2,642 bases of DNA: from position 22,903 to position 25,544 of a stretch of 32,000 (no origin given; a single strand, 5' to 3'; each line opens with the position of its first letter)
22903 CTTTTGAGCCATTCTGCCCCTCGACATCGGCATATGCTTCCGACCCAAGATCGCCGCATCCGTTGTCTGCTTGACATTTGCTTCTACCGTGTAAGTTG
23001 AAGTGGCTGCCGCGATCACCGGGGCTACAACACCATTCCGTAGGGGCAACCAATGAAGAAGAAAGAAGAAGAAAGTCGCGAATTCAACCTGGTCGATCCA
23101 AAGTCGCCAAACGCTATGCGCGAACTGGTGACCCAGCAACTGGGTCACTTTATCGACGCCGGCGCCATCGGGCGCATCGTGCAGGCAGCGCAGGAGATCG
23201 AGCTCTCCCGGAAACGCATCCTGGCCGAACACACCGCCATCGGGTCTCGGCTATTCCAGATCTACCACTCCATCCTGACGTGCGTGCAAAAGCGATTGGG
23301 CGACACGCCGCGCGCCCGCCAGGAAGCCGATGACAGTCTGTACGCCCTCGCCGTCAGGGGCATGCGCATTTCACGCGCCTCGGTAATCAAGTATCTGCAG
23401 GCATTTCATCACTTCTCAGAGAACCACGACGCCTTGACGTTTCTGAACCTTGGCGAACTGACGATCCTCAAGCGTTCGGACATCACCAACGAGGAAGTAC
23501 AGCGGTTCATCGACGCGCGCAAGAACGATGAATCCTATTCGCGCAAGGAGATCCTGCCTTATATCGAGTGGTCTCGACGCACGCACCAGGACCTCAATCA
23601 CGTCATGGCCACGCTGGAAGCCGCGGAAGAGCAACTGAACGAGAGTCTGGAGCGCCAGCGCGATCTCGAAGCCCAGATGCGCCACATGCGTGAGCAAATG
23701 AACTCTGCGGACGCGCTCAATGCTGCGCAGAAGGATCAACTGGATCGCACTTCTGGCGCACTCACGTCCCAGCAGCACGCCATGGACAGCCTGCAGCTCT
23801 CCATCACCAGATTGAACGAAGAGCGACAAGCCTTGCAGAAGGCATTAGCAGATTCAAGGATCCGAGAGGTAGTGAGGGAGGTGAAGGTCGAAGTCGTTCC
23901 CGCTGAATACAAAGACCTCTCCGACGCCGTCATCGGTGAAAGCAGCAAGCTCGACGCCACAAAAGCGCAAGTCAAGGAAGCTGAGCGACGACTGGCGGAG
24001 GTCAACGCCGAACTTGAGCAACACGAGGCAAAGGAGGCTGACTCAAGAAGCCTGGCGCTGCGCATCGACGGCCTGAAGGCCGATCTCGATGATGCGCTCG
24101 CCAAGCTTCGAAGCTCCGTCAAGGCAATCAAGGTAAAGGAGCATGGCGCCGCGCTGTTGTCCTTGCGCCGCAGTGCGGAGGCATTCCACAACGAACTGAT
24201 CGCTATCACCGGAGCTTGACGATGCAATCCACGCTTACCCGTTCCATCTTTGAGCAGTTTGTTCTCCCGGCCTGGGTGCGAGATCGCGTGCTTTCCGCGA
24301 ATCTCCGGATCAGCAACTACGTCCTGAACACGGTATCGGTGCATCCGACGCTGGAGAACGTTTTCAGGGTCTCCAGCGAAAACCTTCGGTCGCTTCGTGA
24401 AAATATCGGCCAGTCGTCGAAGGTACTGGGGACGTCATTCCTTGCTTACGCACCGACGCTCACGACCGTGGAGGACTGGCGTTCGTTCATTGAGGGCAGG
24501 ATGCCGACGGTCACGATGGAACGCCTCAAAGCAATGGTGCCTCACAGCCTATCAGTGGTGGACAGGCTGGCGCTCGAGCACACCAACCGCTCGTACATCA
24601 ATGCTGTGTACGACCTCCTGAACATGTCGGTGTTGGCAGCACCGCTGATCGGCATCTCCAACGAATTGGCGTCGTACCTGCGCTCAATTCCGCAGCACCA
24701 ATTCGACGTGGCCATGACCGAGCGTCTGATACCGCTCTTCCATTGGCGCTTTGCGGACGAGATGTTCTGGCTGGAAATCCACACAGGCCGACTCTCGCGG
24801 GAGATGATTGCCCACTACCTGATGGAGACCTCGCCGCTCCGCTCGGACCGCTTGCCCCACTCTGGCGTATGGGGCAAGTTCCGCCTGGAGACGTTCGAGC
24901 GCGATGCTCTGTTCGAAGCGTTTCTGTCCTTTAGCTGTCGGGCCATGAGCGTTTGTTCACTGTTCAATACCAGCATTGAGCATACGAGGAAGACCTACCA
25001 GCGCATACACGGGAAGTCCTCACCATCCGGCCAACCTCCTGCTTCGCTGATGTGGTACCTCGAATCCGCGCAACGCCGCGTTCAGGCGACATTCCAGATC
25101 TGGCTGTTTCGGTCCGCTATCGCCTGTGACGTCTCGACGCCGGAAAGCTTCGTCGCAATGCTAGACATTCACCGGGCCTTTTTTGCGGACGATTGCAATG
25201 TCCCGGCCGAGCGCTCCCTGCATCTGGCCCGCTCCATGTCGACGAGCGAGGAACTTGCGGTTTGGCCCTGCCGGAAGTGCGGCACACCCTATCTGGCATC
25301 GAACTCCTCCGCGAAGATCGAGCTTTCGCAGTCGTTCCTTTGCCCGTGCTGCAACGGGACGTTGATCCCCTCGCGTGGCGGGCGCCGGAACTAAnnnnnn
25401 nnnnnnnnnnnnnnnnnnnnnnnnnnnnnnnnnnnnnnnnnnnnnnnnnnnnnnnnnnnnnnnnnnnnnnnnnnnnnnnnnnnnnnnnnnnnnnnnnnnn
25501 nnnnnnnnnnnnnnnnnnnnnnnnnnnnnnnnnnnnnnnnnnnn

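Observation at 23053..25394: FlhD-like and FlhC-like halves fused in one polypeptide, coupled to a coiled-coil partner: candidate master activator of the element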

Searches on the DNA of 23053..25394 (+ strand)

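Call 7: search_dna_similar(query=window:23053-25394:+, collection=plasmids, mode=distant)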
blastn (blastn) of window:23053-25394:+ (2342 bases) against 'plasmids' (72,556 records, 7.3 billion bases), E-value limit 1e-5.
Records with a match: 11; places in all: 11; records where one place covers at least 80% of the query: 10.
Best place of each record, by identity: >=99% 2; 90-95% 2; 60-80% 7.
By first word of the organism name: Cupriavidus 11.
By predicted mobility (MOB-suite, as given by PLSDB): conjugative 10; non-mobilizable 1.
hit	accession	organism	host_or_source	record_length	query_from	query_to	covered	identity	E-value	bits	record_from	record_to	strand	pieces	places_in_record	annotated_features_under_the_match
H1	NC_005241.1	Cupriavidus necator H16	-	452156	1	2342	100%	100.0%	0e+0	4224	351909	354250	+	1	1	FlhC family transcriptional regulator | hypothetical protein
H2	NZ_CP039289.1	Cupriavidus necator H16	single cell,sludge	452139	1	2342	100%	100.0%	0e+0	4224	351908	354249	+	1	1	FlhC family transcriptional regulator | hypothetical protein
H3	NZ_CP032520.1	Cupriavidus oxalaticus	cell culture,activated sludge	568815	1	2342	100%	93.4%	0e+0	3530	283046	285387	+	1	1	FlhC family transcriptional regulator | hypothetical protein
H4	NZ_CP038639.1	Cupriavidus oxalaticus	whole organism,sewage sludge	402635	1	2340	100%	92.4%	0e+0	3419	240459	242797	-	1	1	FlhC family transcriptional regulator | hypothetical protein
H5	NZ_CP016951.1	Cupriavidus taiwanensis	Mimosa,single cell,nodules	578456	1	2340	100%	79.9%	0e+0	2080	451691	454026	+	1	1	FlhC family transcriptional regulator | hypothetical protein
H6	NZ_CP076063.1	Cupriavidus sp. EM10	Pure-cultured cell,sewage water sludge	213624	112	2308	94%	70.6%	0e+0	1003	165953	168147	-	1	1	FlhC family transcriptional regulator | hypothetical protein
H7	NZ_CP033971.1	Cupriavidus pauculus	Homo sapiens,clinical isolate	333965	112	2308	94%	70.4%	0e+0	988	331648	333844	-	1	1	FlhC family transcriptional regulator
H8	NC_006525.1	Cupriavidus metallidurans CH34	-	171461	112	2308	94%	70.4%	0e+0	993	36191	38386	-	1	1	FlhC family transcriptional regulator | hypothetical protein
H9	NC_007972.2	Cupriavidus metallidurans CH34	-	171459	112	2308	94%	70.4%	0e+0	993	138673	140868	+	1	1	FlhC family transcriptional regulator | hypothetical protein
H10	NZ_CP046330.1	Cupriavidus metallidurans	sedimentation pond in a zinc factory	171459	112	2308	94%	70.4%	0e+0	993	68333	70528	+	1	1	FlhC family transcriptional regulator | hypothetical protein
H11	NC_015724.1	Cupriavidus necator N-1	soil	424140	1505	1647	6%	75.0%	5e-15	92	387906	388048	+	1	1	FlhC family transcriptional regulator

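Call 8: get_annotated_region(hit=H1, flank=20000)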
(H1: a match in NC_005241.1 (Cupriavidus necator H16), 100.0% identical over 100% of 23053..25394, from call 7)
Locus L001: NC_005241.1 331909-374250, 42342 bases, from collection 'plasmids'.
description: Cupriavidus necator H16 megaplasmid pHG1, complete sequence
organism: Cupriavidus necator H16 (NCBI taxid 381666)
taxonomy: Bacteria; Pseudomonadota; Betaproteobacteria; Burkholderiales; Burkholderiaceae; Cupriavidus; Cupriavidus necator; Cupriavidus necator H16
host: -; source: -; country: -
typing (MOB-suite, as given by PLSDB): conjugative; replicon rep_cluster_120; relaxase MOBH,MOBP; mating-pair formation MPF_T
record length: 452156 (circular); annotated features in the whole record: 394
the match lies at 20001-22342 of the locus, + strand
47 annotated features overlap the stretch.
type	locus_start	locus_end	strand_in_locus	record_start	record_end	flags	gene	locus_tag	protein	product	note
CDS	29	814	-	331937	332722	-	-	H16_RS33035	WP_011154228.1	hypothetical protein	-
CDS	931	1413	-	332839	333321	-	-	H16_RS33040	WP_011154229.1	hypothetical protein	-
CDS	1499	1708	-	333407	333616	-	-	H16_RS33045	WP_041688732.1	hypothetical protein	-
CDS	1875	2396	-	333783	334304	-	-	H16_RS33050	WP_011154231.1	hypothetical protein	-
CDS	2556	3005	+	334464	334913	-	-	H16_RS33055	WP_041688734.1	hypothetical protein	-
CDS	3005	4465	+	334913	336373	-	-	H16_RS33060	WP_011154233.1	3'-5' exonuclease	-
CDS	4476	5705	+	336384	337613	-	-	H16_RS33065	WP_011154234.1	DUF1173 family protein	-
CDS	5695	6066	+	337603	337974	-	-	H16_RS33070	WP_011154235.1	hypothetical protein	-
CDS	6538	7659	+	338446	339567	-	-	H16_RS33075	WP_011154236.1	phage Gp37/Gp68 family protein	-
CDS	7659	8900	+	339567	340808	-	-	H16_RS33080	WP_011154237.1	site-specific DNA-methyltransferase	GO:0009307 - DNA restriction-modification system [Evidence IEA]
CDS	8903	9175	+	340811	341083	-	-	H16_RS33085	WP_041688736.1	hypothetical protein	-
CDS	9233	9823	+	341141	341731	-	-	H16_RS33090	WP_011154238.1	Lar family restriction alleviation protein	-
CDS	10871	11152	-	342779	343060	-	-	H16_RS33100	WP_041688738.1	HU family DNA-binding protein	GO:0030261 - chromosome condensation [Evidence IEA]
CDS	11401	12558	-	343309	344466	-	-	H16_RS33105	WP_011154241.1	integrase domain-containing protein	-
CDS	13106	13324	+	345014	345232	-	-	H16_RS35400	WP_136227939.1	hypothetical protein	-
CDS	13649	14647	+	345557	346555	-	-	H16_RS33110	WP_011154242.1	PRTRC system protein D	-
CDS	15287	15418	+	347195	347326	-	-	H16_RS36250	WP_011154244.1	hypothetical protein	-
CDS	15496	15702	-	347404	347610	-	-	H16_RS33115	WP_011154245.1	hypothetical protein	-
CDS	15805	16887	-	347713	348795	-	-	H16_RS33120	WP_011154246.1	primase-helicase zinc-binding domain-containing protein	-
CDS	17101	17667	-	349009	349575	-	-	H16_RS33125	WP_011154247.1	single-stranded DNA-binding protein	-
CDS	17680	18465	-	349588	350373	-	-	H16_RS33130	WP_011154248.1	hypothetical protein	-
CDS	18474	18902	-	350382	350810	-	-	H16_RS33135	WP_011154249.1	hypothetical protein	-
CDS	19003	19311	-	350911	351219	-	-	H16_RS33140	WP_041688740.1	hypothetical protein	-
CDS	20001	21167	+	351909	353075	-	-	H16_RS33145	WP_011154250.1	hypothetical protein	-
CDS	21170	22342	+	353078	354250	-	-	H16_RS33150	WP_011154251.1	FlhC family transcriptional regulator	-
CDS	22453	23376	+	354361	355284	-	-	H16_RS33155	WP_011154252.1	CAP domain-containing protein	-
CDS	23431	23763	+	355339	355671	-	-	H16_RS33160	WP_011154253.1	hypothetical protein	-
CDS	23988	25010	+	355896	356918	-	-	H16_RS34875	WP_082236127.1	CAP domain-containing protein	-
CDS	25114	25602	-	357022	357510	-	-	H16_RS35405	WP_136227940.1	hypothetical protein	-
CDS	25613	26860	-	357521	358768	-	pilV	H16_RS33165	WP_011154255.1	shufflon system plasmid conjugative transfer pilus tip adhesin PilV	-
CDS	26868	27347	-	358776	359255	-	-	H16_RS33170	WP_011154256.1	hypothetical protein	-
CDS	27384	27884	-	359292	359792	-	-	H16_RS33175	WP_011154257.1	prepilin type IV pili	-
CDS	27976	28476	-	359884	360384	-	-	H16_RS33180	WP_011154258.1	prepilin type IV pili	-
CDS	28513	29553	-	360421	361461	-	-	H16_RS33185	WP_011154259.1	type II secretion system F family protein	-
CDS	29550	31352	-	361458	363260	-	-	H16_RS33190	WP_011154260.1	ATPase, T2SS/T4P/T4SS family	-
CDS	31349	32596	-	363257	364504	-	pilO2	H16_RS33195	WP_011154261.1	type 4b pilus protein PilO2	-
CDS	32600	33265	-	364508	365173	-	pilP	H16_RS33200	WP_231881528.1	type IV pilus biogenesis protein PilP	GO:0009297 - pilus assembly [Evidence IEA]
CDS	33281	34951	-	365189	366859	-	-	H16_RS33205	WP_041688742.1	secretin N-terminal domain-containing protein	GO:0009297 - pilus assembly [Evidence IEA]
CDS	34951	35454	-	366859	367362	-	-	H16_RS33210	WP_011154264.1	toxin co-regulated pilus biosynthesis Q family protein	-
CDS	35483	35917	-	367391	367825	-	-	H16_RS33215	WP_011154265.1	lytic transglycosylase domain-containing protein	-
CDS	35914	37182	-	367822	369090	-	-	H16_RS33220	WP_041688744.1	TrbG/VirB9 family P-type conjugative transfer protein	-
CDS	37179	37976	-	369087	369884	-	-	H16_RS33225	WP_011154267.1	transglycosylase SLT domain-containing protein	-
CDS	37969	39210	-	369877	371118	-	-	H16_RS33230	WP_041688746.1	TrbI/VirB10 family protein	-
CDS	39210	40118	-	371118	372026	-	-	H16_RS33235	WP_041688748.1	TrbG/VirB9 family P-type conjugative transfer protein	-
CDS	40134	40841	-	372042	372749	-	-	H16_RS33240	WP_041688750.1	VirB8/TrbF family protein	-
CDS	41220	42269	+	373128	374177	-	-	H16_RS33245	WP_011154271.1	ATPase, T2SS/T4P/T4SS family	-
CDS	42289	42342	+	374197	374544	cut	-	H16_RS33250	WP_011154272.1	TrbC/VirB2 family protein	-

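Call 9: get_annotated_region(hit=H9, flank=12000)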
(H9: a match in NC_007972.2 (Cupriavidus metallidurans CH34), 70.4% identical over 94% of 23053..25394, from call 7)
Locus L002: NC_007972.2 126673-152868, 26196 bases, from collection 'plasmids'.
description: Cupriavidus metallidurans CH34 plasmid pMOL28, complete sequence
organism: Cupriavidus metallidurans CH34 (NCBI taxid 266264)
taxonomy: Bacteria; Pseudomonadota; Betaproteobacteria; Burkholderiales; Burkholderiaceae; Cupriavidus; Cupriavidus metallidurans; Cupriavidus metallidurans CH34
host: -; source: -; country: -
typing (MOB-suite, as given by PLSDB): conjugative; replicon rep_cluster_591; relaxase MOBH; mating-pair formation MPF_T
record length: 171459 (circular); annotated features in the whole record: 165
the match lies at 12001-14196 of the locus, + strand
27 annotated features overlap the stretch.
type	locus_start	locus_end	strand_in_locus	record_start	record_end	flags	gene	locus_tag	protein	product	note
CDS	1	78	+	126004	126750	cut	-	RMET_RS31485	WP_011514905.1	hypothetical protein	-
CDS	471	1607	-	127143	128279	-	-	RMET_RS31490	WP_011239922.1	hypothetical protein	-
CDS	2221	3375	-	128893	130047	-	-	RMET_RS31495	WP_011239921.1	integrase domain-containing protein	-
CDS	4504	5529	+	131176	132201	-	-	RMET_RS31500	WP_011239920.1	PRTRC system protein D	-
CDS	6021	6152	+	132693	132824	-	-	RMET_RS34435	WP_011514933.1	hypothetical protein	-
CDS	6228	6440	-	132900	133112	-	-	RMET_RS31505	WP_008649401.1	hypothetical protein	-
CDS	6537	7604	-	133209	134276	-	-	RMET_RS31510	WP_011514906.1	primase-helicase zinc-binding domain-containing protein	-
CDS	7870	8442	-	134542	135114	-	-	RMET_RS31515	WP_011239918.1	single-stranded DNA-binding protein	-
CDS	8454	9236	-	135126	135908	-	-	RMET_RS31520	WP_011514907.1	hypothetical protein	-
CDS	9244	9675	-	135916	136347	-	-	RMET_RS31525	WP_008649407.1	hypothetical protein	-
CDS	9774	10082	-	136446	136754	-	-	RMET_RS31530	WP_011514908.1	hypothetical protein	-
CDS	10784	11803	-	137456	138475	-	-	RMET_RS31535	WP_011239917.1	IS30-like element IS1086 family transposase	GO:0006313 - DNA transposition [Evidence IEA]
CDS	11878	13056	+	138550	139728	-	-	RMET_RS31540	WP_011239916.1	hypothetical protein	-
CDS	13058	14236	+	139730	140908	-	-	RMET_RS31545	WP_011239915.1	FlhC family transcriptional regulator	GO:0045893 - positive regulation of DNA-templated transcription [Evidence IEA]; GO:1902208 - regulation of ...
CDS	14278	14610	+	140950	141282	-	-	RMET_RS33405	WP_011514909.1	PLDc N-terminal domain-containing protein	-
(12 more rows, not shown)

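Call 106: search_dna_similar(query=L036:2614-4540:+, collection=plasmids, mode=distant, max_rows=15)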
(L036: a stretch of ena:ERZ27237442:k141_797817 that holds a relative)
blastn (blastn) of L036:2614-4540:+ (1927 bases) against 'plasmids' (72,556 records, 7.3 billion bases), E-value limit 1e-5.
No match.
